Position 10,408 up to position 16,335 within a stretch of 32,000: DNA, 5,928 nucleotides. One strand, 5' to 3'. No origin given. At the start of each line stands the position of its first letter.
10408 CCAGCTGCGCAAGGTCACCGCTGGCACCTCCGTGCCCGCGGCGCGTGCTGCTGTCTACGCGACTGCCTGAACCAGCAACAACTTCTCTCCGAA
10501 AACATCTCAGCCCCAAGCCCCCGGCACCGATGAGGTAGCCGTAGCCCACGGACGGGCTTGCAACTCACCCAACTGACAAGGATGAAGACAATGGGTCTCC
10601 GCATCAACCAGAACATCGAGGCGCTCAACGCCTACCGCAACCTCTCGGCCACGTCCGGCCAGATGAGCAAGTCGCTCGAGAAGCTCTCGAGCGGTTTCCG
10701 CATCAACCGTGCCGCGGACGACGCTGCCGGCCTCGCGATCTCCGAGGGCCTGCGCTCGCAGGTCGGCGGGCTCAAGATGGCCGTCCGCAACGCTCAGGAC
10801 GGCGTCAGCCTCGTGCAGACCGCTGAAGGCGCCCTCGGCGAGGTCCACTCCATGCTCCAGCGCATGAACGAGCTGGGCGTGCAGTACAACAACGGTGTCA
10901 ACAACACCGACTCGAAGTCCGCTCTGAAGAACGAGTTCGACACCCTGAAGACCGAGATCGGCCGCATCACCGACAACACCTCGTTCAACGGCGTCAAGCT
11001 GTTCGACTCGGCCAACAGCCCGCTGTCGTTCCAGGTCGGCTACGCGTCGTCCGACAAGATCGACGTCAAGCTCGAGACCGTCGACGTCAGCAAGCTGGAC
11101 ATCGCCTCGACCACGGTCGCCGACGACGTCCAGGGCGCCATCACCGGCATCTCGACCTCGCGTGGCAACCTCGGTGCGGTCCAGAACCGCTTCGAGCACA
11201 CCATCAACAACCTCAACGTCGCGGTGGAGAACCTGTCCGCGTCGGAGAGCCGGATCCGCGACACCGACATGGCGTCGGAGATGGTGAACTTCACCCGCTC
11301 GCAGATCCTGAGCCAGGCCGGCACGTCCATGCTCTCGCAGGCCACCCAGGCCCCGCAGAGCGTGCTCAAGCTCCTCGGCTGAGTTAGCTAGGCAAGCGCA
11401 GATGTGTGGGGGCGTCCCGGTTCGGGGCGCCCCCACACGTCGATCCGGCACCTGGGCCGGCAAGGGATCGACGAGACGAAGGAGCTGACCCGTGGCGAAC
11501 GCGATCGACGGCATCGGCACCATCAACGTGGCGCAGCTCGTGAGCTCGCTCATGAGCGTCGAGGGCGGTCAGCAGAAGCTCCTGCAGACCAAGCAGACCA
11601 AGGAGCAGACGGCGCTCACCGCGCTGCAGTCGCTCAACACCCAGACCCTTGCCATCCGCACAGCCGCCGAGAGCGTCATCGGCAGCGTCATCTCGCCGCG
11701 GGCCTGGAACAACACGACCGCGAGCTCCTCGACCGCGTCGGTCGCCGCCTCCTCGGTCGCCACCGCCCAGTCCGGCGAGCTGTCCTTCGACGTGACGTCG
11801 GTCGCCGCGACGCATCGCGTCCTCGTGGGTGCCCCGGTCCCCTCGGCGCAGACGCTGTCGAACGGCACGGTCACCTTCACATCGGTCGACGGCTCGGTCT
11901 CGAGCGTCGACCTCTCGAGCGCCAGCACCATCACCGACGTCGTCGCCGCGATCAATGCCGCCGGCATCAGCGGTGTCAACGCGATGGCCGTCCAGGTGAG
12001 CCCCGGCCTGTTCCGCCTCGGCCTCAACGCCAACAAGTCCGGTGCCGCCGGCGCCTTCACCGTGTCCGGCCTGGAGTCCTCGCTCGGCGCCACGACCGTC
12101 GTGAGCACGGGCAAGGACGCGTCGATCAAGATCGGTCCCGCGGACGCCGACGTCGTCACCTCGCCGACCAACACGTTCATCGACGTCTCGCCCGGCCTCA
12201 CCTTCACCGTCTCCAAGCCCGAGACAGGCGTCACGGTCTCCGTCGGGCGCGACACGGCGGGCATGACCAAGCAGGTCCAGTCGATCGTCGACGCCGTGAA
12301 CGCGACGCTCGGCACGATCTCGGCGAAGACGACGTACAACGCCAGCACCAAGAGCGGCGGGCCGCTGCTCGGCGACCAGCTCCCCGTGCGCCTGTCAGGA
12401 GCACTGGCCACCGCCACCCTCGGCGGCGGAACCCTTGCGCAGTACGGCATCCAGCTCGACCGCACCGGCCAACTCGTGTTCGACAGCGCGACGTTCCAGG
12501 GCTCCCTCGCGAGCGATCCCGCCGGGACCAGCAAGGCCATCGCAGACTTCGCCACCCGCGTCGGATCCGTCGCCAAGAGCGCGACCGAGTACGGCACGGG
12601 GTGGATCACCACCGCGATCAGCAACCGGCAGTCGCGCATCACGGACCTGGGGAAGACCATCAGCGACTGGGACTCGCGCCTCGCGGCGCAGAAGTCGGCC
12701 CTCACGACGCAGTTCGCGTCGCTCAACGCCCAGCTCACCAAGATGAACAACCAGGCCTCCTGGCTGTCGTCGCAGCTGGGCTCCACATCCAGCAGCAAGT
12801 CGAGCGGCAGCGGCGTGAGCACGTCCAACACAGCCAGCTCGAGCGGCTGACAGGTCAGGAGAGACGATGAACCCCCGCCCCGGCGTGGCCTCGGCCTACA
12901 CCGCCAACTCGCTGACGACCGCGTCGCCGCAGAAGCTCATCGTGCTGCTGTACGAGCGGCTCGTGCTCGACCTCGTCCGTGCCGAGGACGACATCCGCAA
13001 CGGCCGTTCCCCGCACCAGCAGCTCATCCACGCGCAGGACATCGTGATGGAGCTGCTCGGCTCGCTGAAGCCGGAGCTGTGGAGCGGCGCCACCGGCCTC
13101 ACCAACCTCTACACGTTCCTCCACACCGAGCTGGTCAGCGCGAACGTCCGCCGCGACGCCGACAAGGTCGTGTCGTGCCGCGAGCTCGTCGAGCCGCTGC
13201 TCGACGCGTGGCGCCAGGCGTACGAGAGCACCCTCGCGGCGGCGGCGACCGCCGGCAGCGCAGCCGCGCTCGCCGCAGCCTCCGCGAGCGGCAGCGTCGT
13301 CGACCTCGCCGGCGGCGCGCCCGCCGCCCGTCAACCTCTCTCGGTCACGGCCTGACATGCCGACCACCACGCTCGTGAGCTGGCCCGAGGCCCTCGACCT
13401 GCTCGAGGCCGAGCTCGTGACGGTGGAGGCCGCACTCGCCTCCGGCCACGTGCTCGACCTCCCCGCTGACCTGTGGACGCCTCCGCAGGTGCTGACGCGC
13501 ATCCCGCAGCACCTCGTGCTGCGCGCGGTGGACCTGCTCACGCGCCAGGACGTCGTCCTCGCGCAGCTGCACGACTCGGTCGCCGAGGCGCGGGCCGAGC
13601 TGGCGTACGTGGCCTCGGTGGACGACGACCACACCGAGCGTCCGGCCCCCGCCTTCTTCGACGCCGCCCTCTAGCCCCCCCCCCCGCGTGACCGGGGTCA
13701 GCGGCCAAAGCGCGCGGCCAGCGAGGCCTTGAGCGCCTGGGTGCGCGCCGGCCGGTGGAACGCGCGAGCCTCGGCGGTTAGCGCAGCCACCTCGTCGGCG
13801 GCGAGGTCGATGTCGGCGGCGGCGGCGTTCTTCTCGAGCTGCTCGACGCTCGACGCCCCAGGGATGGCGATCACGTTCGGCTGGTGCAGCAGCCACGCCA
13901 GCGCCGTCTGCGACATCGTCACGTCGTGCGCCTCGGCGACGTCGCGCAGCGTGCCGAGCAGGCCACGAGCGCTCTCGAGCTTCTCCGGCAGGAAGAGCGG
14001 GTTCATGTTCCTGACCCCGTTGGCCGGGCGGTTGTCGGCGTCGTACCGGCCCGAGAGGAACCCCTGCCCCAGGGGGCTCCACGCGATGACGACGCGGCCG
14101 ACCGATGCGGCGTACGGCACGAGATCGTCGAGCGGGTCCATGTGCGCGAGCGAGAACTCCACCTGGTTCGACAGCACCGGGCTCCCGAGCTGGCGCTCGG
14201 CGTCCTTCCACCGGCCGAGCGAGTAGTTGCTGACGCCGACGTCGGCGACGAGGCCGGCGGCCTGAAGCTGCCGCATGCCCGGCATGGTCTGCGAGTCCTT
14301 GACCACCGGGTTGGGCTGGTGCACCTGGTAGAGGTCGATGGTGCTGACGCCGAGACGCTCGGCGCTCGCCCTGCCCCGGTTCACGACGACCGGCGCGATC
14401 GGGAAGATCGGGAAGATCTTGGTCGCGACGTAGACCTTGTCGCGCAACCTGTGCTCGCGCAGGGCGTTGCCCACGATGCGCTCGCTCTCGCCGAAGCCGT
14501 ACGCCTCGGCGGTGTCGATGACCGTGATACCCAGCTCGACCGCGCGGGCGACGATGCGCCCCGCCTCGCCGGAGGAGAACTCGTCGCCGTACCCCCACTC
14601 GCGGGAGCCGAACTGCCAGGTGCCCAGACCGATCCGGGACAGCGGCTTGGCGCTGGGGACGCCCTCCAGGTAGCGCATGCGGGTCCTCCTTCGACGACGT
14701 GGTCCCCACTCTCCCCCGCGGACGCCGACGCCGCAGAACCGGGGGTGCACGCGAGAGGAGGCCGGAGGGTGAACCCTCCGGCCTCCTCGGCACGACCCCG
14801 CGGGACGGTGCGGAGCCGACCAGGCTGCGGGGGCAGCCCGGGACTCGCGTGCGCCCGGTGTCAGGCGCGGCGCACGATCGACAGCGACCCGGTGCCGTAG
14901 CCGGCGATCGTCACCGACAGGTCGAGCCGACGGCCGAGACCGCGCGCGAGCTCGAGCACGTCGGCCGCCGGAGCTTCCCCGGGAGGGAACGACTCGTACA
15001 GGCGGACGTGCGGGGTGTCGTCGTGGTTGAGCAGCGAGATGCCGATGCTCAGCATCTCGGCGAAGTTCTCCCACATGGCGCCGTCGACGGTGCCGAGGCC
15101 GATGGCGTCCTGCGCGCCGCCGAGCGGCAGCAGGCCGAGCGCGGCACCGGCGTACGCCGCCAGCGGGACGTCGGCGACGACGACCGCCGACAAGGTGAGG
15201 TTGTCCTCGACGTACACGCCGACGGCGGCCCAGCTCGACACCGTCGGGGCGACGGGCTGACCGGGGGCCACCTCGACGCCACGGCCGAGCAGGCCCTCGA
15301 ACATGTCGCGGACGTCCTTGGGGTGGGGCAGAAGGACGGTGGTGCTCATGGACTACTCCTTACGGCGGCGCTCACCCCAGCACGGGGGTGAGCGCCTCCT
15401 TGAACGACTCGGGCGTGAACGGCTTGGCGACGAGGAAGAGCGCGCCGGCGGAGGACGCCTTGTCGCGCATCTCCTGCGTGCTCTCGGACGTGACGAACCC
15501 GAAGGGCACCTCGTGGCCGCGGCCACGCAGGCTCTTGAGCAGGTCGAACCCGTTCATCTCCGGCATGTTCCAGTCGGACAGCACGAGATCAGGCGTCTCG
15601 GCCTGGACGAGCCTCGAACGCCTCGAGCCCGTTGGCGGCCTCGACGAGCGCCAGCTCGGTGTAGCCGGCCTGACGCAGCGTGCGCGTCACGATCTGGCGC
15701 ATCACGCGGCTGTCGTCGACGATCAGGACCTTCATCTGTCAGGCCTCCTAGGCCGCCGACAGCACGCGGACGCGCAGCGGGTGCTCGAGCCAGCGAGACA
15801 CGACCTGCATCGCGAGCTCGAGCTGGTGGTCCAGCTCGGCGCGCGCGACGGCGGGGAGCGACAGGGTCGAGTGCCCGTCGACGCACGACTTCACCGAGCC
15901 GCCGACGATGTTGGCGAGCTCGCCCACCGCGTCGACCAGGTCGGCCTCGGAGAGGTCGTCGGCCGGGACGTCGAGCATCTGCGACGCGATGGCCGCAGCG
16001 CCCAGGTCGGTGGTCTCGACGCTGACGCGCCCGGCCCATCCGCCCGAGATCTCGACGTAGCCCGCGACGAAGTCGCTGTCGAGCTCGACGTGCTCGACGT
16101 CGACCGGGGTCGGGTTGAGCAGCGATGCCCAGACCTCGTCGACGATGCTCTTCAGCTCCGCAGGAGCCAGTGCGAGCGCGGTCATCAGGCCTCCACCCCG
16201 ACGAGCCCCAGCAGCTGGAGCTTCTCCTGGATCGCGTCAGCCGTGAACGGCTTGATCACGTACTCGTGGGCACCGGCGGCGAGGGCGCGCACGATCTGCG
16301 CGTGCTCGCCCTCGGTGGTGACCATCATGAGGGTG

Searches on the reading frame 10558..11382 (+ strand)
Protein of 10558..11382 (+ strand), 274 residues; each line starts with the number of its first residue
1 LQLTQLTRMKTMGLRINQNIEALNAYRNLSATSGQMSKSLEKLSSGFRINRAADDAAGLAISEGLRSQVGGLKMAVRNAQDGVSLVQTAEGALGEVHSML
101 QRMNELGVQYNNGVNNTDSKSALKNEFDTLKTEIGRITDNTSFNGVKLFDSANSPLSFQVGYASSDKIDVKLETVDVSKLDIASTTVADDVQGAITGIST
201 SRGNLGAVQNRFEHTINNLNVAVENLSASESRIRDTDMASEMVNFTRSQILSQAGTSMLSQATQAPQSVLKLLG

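Call 6: search_protein_families(library=pfam, proteins=[window:10558-11382:+])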
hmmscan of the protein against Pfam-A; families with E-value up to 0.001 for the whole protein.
window:10558-11382:+ (274 aa): 2 families
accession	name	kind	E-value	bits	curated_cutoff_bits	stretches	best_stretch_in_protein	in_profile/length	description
PF00669.25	Flagellin_N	-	9.9e-44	149.2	26.6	1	16-153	1-138/139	Bacterial flagellin N-terminal helical region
PF00700.27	Flagellin_C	-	2.7e-29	101.7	23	1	190-273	3-86/86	Bacterial flagellin C-terminal helical region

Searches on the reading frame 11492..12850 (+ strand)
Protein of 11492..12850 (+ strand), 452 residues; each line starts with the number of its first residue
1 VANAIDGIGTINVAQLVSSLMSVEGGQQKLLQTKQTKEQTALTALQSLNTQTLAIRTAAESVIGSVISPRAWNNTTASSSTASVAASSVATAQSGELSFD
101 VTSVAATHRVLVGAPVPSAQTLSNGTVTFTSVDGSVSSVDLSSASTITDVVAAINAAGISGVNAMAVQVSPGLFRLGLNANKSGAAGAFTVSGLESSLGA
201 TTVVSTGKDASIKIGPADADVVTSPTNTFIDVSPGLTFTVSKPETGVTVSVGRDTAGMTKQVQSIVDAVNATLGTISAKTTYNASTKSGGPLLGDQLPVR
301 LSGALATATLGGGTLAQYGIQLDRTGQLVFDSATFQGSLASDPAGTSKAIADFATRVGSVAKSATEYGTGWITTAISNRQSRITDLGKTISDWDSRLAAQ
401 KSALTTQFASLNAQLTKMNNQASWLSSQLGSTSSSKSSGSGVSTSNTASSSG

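Call 7: search_protein_families(library=pfam, proteins=[window:11492-12850:+])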
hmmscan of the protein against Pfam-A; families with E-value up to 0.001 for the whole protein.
window:11492-12850:+ (452 aa): 2 families
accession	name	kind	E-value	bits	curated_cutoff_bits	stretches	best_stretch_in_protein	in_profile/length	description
PF07195.17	FliD_C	-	4.7e-31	108.5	25.4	1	207-420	1-236/236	Flagellar hook-associated protein 2 C-terminus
PF02465.23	FliD_N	-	3.2e-12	47.4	24.8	1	11-108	3-97/97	Flagellar hook-associated protein 2 N-terminus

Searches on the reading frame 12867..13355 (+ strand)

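Call 7: search_protein_families(library=pfam, proteins=[window:12867-13355:+])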
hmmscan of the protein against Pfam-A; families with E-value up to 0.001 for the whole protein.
window:12867-13355:+ (162 aa): 1 family
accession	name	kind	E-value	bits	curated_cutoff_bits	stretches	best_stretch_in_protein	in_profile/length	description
PF02561.19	FliS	-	1.1e-25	90.6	26.7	1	9-118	2-114/115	Flagellar protein FliS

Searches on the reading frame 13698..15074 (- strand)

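Call 7: search_protein_families(library=pfam, proteins=[window:13698-15074:-])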
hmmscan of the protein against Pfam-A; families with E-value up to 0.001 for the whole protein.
window:13698-15074:- (458 aa): 1 family
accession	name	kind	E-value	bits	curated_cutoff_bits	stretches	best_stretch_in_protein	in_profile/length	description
PF00248.27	Aldo_ket_red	-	1.1e-63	215.5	24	1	147-433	1-287/291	Aldo/keto reductase family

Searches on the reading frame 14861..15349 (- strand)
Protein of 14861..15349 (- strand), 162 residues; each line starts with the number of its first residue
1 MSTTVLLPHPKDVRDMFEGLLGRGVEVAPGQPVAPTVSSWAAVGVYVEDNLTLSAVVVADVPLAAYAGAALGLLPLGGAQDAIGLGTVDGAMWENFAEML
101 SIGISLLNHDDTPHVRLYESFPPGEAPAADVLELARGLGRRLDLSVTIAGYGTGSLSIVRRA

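Call 7: search_protein_families(library=pfam, proteins=[window:14861-15349:-])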
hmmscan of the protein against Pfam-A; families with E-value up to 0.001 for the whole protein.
window:14861-15349:- (162 aa): 0 families

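Call 50: search_protein_families(library=pfam, proteins=[window:14861-15349:-], max_evalue=1)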
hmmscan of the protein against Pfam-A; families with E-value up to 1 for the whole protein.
window:14861-15349:- (162 aa): 1 family
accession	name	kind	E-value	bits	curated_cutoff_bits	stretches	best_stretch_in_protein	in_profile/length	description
PF23552.2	ParB_C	-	0.24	11.3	23.8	1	128-158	2-34/50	ParB dimerisation domain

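Call 61: search_protein_families(library=ncbifam, proteins=[window:14861-15349:-], max_evalue=0.01)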
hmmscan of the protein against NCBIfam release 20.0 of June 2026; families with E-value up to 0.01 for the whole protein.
window:14861-15349:- (162 aa): 0 families

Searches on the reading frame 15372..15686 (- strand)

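Call 7: search_protein_families(library=pfam, proteins=[window:15372-15686:-])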
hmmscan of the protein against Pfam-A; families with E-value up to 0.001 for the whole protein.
window:15372-15686:- (104 aa): 1 family
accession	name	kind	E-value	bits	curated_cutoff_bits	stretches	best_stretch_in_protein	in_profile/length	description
PF00072.30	Response_reg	-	8e-17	61.9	30.2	1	23-99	34-110/111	Response regulator receiver domain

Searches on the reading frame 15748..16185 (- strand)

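Call 7: search_protein_families(library=pfam, proteins=[window:15748-16185:-])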
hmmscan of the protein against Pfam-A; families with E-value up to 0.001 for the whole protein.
window:15748-16185:- (145 aa): 1 family
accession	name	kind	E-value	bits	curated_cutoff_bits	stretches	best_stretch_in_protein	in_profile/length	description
PF13690.11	CheX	-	5.5e-13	49.2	27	1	40-116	1-75/94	Chemotaxis phosphatase CheX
